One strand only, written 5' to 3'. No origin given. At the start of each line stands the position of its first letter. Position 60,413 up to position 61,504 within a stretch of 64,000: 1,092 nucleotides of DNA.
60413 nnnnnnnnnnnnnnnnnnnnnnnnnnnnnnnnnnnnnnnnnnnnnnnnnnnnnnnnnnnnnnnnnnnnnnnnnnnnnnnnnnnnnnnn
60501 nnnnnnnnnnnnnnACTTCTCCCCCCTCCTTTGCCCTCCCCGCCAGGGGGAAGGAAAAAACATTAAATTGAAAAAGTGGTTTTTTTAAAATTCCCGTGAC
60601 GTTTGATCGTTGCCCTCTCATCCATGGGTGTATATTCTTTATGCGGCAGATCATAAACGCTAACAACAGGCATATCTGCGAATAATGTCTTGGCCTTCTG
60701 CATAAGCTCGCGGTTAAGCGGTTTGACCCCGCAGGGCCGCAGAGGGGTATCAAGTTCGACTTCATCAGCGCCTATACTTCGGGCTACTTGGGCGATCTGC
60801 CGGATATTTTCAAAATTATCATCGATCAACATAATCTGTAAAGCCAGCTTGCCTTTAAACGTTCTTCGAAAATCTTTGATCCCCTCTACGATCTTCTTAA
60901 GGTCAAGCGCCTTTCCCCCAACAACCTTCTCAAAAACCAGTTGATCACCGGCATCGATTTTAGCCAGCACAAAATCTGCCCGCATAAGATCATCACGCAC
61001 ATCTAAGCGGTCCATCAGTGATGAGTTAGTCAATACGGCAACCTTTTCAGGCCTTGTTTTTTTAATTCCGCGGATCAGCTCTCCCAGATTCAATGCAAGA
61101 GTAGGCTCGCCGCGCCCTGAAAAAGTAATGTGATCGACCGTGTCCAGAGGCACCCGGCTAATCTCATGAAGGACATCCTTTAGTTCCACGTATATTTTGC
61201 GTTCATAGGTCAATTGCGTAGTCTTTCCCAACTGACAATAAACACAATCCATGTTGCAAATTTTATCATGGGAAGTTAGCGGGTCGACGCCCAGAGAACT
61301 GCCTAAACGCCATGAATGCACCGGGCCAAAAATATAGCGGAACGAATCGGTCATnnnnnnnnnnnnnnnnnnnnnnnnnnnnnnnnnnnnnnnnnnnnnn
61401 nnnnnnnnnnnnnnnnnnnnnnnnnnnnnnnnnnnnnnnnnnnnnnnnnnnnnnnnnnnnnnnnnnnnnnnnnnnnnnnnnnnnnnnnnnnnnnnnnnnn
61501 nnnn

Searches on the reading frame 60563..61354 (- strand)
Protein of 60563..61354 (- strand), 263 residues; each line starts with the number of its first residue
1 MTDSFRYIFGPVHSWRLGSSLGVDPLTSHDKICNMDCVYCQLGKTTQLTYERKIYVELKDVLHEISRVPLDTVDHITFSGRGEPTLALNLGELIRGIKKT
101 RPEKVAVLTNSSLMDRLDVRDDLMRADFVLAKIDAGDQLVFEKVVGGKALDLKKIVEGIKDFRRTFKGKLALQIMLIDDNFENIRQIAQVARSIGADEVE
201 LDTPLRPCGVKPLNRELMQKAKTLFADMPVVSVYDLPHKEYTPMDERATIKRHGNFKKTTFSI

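Call 67: search_protein_families(library=pfam, proteins=[window:60563-61354:-], max_evalue=0.0001)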
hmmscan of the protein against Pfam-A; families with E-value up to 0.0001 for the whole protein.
window:60563-61354:- (263 aa): 2 families
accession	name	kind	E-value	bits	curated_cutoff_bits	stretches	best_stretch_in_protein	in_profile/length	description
PF04055.27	Radical_SAM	-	8e-14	52.6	29.5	1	31-189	5-164/166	Radical SAM superfamily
PF13353.11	Fer4_12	-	9.1e-05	23.2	22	0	33-120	15-100/137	4Fe-4S single cluster domain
